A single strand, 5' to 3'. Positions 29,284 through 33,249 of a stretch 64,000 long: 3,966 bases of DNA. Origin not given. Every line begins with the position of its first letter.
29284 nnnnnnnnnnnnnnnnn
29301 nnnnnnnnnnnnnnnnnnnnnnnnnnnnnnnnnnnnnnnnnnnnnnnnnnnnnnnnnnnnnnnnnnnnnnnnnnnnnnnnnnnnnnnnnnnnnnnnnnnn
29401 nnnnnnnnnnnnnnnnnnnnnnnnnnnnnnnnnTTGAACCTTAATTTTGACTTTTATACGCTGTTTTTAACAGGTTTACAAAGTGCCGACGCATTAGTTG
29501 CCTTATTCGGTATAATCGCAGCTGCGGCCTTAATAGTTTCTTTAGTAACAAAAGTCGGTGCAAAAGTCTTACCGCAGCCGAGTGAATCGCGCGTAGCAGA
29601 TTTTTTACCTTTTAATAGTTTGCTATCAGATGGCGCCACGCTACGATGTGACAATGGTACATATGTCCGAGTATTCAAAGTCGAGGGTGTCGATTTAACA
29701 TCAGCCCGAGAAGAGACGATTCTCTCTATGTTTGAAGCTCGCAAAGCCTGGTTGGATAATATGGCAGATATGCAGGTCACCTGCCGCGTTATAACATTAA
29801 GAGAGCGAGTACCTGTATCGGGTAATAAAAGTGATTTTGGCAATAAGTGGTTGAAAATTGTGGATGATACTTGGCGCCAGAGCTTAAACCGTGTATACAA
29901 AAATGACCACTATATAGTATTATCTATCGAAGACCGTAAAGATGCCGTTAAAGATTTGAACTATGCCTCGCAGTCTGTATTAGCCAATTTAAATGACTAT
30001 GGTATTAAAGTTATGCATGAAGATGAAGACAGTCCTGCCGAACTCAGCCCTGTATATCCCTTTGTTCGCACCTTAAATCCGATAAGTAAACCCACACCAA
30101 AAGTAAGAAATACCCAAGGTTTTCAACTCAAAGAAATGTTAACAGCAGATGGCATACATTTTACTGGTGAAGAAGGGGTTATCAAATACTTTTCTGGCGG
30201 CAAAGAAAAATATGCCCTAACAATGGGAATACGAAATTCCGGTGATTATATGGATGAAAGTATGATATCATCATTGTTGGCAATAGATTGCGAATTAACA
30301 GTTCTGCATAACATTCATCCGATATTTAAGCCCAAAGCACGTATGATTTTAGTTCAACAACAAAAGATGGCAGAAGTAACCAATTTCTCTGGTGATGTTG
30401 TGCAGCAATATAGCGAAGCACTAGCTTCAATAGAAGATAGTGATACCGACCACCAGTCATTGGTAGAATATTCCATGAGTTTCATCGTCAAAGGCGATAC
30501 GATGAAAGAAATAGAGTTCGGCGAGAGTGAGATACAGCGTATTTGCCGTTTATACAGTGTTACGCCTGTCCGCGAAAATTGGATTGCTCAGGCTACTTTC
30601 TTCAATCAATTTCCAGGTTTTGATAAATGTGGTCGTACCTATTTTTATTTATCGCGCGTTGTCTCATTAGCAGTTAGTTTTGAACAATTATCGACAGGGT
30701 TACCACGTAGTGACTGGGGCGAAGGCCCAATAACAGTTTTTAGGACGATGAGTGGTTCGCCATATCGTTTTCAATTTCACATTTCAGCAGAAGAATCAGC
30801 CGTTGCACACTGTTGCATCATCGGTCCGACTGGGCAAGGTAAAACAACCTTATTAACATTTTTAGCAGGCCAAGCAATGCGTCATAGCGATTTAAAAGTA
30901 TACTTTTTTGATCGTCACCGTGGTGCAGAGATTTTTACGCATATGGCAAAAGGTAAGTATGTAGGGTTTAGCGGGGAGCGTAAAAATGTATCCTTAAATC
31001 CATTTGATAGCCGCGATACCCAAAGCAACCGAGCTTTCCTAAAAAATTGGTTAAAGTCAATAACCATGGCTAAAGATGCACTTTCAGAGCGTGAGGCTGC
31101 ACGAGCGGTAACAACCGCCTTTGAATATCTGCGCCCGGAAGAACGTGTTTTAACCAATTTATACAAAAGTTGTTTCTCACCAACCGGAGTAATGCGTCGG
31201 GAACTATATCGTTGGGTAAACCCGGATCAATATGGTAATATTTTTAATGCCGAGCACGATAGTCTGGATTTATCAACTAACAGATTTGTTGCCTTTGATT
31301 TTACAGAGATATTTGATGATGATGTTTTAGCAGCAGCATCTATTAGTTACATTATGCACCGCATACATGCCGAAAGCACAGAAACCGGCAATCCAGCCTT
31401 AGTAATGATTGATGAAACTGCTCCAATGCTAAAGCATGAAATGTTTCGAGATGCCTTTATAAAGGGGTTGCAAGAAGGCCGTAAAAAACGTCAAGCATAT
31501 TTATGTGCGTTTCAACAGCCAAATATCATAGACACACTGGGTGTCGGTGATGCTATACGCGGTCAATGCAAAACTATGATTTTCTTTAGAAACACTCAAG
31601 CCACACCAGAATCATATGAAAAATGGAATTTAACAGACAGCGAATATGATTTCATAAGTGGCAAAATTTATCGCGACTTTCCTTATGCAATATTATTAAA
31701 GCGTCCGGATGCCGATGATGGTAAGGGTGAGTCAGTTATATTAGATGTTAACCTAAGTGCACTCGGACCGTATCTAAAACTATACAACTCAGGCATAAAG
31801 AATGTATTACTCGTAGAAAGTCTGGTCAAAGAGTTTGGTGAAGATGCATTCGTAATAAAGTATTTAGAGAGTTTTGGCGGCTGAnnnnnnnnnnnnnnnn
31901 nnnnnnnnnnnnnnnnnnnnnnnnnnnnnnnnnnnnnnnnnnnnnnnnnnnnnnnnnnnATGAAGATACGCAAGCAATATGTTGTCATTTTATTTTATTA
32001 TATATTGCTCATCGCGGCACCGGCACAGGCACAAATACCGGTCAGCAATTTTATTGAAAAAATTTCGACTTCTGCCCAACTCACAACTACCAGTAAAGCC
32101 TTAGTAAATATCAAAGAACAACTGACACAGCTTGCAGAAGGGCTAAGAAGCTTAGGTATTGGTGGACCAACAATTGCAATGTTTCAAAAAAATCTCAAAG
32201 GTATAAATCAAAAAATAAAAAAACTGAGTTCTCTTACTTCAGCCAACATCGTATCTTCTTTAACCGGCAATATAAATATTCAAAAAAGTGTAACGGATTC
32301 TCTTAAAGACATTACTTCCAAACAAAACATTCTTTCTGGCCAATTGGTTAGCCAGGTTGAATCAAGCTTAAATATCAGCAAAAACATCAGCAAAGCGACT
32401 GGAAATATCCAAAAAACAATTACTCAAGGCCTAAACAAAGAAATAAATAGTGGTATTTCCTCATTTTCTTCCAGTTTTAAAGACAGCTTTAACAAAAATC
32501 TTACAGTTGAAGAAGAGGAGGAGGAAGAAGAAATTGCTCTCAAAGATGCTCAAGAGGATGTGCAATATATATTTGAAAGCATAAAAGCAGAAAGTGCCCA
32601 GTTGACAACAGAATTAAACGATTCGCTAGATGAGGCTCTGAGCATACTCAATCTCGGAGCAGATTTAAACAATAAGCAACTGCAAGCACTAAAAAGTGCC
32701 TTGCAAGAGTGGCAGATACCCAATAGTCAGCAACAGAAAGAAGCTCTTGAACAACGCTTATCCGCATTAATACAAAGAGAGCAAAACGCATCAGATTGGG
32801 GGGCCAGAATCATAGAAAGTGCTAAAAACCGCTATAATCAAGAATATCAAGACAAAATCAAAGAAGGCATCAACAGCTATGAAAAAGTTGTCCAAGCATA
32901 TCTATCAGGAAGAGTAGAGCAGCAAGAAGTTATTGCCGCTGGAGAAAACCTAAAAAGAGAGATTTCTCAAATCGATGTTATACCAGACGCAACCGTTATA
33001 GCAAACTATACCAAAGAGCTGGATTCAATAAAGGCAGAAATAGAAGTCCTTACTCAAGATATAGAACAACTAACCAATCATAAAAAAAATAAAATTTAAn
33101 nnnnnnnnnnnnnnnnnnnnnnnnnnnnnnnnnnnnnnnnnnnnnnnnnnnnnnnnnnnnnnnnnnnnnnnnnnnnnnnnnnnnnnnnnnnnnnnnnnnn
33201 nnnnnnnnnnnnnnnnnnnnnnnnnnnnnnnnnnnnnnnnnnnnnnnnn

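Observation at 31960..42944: Five Sec-signal, TM-free helical proteins occupy the slot where VirB5/VirB6 are expected, and no VirB6, VirD4 or VirB1 is in the window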

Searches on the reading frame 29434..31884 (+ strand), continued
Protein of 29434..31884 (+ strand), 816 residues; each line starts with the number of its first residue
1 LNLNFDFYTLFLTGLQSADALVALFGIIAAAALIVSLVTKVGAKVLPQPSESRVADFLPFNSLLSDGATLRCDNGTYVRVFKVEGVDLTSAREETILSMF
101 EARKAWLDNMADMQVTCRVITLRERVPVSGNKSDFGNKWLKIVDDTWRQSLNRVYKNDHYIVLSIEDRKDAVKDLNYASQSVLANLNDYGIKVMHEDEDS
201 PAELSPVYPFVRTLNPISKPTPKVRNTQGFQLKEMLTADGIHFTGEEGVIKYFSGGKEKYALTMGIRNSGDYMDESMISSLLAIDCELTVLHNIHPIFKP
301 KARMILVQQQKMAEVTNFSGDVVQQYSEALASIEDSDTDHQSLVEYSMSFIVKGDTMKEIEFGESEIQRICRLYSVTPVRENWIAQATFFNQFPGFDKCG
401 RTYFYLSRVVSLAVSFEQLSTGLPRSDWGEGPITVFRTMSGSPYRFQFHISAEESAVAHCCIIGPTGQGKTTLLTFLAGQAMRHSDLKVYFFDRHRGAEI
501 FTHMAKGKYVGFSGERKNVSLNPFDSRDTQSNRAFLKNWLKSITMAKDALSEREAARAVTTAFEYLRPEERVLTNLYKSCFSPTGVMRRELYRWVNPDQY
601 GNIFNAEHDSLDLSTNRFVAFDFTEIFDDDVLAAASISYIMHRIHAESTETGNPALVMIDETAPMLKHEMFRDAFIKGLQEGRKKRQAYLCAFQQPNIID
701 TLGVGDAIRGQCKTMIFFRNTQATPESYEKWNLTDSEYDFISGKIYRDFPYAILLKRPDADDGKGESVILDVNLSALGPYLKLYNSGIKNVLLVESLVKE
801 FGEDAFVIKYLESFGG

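Call 87: search_protein_families(library=pfam, proteins=[L003:12529-13614:+, L033:12521-13591:+, L021:12476-13822:+, L034:12525-13862:+, L024:12528-13928:+, L019:12522-13571:+, L020:3614-4672:+, L022:12535-13509:+, L013:8291-9355:+, L014:12524-13588:+], max_evalue=0.1)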
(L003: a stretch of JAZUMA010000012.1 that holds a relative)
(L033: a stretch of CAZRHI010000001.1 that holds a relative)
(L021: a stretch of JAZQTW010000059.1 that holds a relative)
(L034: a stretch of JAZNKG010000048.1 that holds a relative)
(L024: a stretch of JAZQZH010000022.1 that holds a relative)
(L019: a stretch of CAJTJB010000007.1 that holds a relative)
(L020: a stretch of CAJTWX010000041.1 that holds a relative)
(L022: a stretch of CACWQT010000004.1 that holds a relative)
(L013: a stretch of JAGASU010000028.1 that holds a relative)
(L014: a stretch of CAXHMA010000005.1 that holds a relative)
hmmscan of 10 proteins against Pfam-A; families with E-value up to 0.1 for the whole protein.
L003:12529-13614:+ (361 aa): 4 families
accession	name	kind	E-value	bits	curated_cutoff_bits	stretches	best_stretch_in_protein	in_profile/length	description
PF07996.16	T4SS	-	3.4e-05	24.7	24.7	1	25-142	1-126/197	Type IV secretion system proteins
PF04513.17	Baculo_PEP_C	-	0.0001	22.8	38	1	45-153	19-122/140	Baculovirus polyhedron envelope protein, PEP, C terminus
PF05659.16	RPW8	-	0.0033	17.5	30.4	1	38-95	17-74/139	Arabidopsis broad-spectrum mildew resistance protein RPW8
PF06103.16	DUF948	-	0.06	14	37.2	1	45-109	18-86/89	Bacterial protein of unknown function (DUF948)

L033:12521-13591:+ (356 aa): 4 families
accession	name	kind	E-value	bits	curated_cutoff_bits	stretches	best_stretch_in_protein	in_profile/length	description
PF06103.16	DUF948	-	1e-05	26.1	37.2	2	48-115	19-86/89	Bacterial protein of unknown function (DUF948)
PF03915.18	AIP3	-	0.00012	21.8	31.6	1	105-345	80-255/406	Actin interacting protein 3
PF22107.2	Pch2_N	-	0.057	14.5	27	1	219-265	4-50/91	Pch2 N-terminal domain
PF23991.1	DUF7310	-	0.074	14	40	0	41-90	23-71/83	Coiled-coil region of unknown function (DUF7310)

L021:12476-13822:+ (448 aa): 4 families
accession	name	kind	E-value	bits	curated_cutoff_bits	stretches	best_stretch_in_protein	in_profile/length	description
PF05377.16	FlaC_arch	-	0.00054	20.7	27.8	0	263-292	4-33/55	Flagella accessory protein C (FlaC)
PF00804.31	Syntaxin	-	0.0083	16.4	26.7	0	391-447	26-84/157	Syntaxin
PF07996.16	T4SS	-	0.036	14.9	24.7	1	42-95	2-54/197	Type IV secretion system proteins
PF06148.17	COG2_N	-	0.039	14.5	24.3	0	33-73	2-44/75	COG2 N-terminal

L034:12525-13862:+ (445 aa): 6 families
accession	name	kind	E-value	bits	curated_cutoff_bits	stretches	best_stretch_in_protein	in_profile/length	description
PF04961.17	FTCD_C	-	5.2e-05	23.5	24.5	1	37-109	74-146/182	Formiminotransferase-cyclodeaminase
PF10146.14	zf-C4H2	-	0.0016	19.5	34.5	1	40-132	35-130/240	Zinc finger-containing protein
PF11727.13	ISG65-75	-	0.0086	15.8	25.1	1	39-108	57-126/281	Invariant surface glycoprotein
PF06419.17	COG6_N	-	0.013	16.1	27.4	1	38-95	32-89/114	Conserved oligomeric complex COG6, N-terminal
PF13907.11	CHD1-like_C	-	0.026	15.4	28.3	1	37-76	21-61/96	Chromodomain-helicase-DNA-binding protein 1-like, C-terminal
PF20117.4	DUF6507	-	0.08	13.9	25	0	44-135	11-83/120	Family of unknown function (DUF6507)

L024:12528-13928:+ (466 aa): 4 families
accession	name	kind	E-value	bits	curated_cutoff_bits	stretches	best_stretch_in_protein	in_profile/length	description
PF05130.17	FlgN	-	0.0041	18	30.5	1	264-324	68-127/147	FlgN protein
PF15766.10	DUF4695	-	0.014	16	27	0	248-300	30-83/105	Domain of unknown function (DUF4695)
PF16378.10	DUF4988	-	0.015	15.6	30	1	45-80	2-36/183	Domain of unknown function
PF13012.11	MitMem_reg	-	0.051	13.9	26.6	0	48-102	20-74/113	Maintenance of mitochondrial structure and function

L019:12522-13571:+ (349 aa): 2 families
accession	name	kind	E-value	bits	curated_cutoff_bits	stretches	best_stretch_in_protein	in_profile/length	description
PF20667.3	Sec10_N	-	0.014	15.9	27.4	0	108-208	30-114/118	Exocyst complex component Sec10, N-terminal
PF06103.16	DUF948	-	0.051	14.2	37.2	0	319-348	26-55/89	Bacterial protein of unknown function (DUF948)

L020:3614-4672:+ (352 aa): 2 families
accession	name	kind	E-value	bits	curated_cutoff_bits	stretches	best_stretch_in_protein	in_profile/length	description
PF05714.16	PFam54_60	-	0.00097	19.3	27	1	173-301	53-174/185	Borrelia Bbcrasp-1 domain containing protein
PF06103.16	DUF948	-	0.038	14.6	37.2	0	318-352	23-57/89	Bacterial protein of unknown function (DUF948)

L022:12535-13509:+ (324 aa): 2 families
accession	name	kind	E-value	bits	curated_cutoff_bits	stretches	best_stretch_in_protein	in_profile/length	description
PF21782.3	PKMT_2nd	-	0.043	14.6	27.8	0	250-320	29-94/98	PKMT, C-terminal winged helix domain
PF04119.17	HSP9_HSP12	-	0.085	13.7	26.3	0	159-188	23-52/59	Heat shock protein 9/12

L013:8291-9355:+ (354 aa): 2 families
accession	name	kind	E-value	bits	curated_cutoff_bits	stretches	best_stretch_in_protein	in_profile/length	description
PF24481.2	CT398_CC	-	0.034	14.5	27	1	233-280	76-122/180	CT398-like coiled coil hairpin domain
PF20072.4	DUF6468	-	0.098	13.2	26.9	0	202-234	6-38/76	Domain of unknown function (DUF6468)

L014:12524-13588:+ (354 aa): 1 family
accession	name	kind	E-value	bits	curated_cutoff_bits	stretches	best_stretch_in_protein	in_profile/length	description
PF05637.18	Glyco_transf_34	-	0.081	13.1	23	0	131-274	93-215/238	galactosyl transferase GMA12/MNN10 family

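Call 92: search_protein_families(library=ncbifam, proteins=[L003:12529-13614:+, L038:23959-25245:+, L039:23177-24658:+, L039:22418-23173:+], max_evalue=1)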
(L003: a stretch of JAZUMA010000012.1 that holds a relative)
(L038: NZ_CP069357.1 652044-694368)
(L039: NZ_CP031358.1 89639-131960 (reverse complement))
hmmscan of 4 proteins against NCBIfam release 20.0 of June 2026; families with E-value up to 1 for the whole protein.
L003:12529-13614:+ (361 aa): 4 families
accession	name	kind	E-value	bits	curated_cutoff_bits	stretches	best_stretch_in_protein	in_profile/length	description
NF004526.0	PRK05872.1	subfamily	0.037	13.1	276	1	228-320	191-283/297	short-chain dehydrogenase/reductase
NF040788.1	S-lay_SlaB_Mtsph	equivalog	0.14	11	700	1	37-96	309-369/416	S-layer protein SlaB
NF047601.1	MscSThanab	equivalog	0.31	10.5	500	1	55-128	137-211/280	small-conductance mechanosensitive channel MscS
TIGR00996.1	Mtu_fam_mce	paralog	0.73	9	140.5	1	37-132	135-228/291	MCE family protein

L038:23959-25245:+ (428 aa): 1 family
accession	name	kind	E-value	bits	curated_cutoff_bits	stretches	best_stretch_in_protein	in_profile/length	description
TIGR01410.1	tatB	equivalog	0.2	12.2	56.5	1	63-93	39-69/80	Sec-independent protein translocase protein TatB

L039:23177-24658:+ (493 aa): 0 families

L039:22418-23173:+ (251 aa): 0 families

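Call 99: find_encoding_contigs(protein=P0190, flank=10000, max_places=2)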
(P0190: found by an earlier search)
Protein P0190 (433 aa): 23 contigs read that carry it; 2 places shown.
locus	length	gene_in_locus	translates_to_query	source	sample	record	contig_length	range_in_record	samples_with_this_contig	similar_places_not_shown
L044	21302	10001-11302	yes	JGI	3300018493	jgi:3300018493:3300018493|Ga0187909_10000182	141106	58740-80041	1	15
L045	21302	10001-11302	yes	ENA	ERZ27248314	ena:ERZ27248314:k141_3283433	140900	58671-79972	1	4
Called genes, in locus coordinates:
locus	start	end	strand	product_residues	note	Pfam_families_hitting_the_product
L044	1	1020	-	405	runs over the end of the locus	-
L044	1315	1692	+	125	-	PF04956:TrbC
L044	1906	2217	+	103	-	PF04956:TrbC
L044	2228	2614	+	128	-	-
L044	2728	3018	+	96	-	-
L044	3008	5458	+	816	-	PF27097:VirB4_TrbE_N, PF03135:CagE_TrbE_VirB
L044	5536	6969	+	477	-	-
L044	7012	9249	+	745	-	PF04513:Baculo_PEP_C (faint), PF01442:Apolipoprotein (weak)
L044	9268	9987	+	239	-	-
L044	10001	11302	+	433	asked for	-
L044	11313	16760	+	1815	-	-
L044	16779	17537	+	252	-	PF04335:VirB8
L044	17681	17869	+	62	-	-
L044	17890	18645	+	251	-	PF04335:VirB8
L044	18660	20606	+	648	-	PF03524:CagX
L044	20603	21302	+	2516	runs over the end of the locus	-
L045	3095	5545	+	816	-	PF27097:VirB4_TrbE_N, PF03135:CagE_TrbE_VirB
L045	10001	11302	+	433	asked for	-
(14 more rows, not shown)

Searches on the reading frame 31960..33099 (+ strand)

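Call 5: search_protein_families(library=pfam, proteins=[window:31960-33099:+], max_evalue=1)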
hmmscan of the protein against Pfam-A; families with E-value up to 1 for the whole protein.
window:31960-33099:+ (379 aa): 3 families
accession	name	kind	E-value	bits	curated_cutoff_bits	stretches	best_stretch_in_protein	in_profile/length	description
PF03245.18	Phage_lysis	-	0.11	13.2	25.4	1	336-368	28-58/126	Bacteriophage Rz lysis protein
PF10805.13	DUF2730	-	0.35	11.4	24.9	1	324-373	42-91/102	Protein of unknown function (DUF2730)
PF25472.1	DUF7902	-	0.81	10.4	26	0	32-70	17-55/85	Domain of unknown function (DUF7902)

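Call 92: search_protein_families(library=ncbifam, proteins=[window:31960-33099:+], max_evalue=1)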
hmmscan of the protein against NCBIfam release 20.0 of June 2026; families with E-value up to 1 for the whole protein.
window:31960-33099:+ (379 aa): 1 family
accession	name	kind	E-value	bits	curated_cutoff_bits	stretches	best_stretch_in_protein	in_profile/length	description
NF009648.0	PRK13182.1-4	equivalog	0.061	13.3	170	2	294-375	77-158/184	chromosome-anchoring protein RacA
